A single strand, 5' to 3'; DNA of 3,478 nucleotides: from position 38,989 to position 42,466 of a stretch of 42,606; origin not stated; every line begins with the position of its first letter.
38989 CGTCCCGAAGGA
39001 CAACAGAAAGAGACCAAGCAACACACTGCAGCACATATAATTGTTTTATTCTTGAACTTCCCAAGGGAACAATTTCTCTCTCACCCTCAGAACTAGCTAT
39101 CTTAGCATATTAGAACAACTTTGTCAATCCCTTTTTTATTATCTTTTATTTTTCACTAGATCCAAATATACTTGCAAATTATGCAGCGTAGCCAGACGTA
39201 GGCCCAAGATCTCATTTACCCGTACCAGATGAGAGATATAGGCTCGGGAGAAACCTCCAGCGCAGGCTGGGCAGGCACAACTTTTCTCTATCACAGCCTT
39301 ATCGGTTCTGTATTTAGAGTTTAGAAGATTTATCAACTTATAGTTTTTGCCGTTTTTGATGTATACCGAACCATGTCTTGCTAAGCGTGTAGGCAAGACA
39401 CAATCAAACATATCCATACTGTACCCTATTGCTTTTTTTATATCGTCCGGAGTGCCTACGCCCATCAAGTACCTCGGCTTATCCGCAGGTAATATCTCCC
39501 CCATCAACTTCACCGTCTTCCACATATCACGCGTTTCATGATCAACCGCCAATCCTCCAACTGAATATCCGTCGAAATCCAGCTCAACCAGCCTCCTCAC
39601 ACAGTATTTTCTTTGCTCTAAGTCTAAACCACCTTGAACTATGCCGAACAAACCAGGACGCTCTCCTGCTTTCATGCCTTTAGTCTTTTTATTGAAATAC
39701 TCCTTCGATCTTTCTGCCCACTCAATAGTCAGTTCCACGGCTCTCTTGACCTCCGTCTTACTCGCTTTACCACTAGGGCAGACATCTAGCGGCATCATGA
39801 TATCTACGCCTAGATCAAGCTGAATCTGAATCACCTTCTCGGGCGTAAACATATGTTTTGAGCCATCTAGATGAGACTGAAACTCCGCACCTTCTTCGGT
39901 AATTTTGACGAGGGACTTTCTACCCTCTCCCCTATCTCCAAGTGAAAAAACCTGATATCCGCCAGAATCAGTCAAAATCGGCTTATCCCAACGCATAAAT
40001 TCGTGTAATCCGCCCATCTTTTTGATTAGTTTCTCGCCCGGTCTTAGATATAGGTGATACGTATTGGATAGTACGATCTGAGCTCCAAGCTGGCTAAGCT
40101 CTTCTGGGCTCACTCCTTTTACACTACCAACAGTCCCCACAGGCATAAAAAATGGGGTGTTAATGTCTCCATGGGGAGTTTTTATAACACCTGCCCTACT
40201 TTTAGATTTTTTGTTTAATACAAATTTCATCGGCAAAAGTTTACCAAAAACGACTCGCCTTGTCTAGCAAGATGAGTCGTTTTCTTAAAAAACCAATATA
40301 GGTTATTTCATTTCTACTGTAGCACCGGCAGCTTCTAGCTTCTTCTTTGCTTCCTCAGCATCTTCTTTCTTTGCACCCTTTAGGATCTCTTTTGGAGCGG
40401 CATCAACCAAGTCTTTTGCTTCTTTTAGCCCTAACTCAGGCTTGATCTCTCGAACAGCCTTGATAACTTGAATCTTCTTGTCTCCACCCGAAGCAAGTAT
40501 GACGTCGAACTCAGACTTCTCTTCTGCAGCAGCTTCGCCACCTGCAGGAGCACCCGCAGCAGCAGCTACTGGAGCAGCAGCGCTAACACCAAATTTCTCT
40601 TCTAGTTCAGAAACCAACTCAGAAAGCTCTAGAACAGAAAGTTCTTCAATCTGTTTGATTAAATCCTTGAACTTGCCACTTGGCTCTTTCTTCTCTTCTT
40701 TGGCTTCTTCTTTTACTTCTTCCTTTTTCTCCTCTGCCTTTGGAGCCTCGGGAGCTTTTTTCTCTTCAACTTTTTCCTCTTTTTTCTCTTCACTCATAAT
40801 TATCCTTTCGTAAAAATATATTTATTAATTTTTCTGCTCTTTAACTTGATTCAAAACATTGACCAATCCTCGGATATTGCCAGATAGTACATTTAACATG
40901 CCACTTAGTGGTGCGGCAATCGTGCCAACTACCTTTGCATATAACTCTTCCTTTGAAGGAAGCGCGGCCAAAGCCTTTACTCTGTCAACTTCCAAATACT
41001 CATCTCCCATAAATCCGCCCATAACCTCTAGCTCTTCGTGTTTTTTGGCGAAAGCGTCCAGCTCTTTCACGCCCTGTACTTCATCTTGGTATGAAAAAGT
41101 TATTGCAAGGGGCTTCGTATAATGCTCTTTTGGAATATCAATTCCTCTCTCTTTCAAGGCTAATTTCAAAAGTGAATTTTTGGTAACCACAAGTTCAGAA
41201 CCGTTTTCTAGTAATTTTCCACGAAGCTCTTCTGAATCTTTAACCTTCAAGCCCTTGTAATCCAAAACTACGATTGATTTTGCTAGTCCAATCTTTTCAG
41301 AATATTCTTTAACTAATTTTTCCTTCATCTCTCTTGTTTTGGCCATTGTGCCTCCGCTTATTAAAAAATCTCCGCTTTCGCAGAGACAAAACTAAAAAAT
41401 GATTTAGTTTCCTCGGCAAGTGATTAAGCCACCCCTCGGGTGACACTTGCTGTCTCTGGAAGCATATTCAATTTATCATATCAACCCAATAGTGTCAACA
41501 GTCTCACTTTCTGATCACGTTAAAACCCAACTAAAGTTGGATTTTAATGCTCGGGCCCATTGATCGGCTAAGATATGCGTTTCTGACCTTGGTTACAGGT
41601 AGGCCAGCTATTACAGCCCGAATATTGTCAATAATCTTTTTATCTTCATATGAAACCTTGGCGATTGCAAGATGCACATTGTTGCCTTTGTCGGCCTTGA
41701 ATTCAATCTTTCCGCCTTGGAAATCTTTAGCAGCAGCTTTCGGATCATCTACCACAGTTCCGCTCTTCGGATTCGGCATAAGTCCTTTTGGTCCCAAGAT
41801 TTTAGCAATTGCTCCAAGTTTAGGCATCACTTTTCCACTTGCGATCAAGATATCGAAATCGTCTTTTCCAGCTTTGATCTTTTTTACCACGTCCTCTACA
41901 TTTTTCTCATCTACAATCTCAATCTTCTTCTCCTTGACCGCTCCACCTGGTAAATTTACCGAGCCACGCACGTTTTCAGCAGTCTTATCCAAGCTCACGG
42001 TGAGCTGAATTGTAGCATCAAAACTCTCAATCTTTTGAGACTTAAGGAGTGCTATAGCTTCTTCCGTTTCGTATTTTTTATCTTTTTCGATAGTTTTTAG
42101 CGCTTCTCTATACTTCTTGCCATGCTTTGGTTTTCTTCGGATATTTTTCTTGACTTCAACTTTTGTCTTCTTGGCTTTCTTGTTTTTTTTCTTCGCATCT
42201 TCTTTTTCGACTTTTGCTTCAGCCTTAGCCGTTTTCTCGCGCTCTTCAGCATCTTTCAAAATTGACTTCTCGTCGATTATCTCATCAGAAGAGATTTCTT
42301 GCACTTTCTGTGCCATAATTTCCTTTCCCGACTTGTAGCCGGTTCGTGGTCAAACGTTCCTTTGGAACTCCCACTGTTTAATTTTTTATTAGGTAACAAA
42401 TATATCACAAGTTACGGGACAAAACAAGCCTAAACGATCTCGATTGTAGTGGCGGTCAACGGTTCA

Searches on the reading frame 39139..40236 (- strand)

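Call 5: search_protein_families(library=pfam, proteins=[window:39139-40236:-], max_evalue=0.01)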
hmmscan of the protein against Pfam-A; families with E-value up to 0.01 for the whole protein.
window:39139-40236:- (365 aa): 1 family
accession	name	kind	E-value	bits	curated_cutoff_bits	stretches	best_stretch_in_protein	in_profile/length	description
PF01702.25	TGT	-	7.7e-134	446.7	26.3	1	13-364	3-335/357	Queuine tRNA-ribosyltransferase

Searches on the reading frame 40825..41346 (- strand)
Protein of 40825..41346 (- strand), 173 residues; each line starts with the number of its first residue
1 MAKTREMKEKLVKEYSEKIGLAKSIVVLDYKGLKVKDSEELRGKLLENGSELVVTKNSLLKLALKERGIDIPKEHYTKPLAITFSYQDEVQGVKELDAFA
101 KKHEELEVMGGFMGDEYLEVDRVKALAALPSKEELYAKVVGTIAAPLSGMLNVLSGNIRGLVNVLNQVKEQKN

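Call 102: search_protein_families(library=pfam, proteins=[window:40825-41346:-], max_evalue=0.01)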
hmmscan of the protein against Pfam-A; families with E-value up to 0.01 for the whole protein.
window:40825-41346:- (173 aa): 1 family
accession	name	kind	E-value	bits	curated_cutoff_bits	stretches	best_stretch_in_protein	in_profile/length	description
PF00466.25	Ribosomal_L10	-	1.7e-21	76.6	22.8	1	3-101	1-100/100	Ribosomal protein L10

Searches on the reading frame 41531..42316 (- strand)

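Call 102: search_protein_families(library=pfam, proteins=[window:41531-42316:-], max_evalue=0.01)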
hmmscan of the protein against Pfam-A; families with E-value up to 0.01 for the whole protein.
window:41531-42316:- (261 aa): 1 family
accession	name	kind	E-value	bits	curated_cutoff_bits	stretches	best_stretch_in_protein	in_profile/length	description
PF00687.26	Ribosomal_L1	-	1e-28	100.8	32.2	1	92-255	6-198/198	Ribosomal protein L1p/L10e family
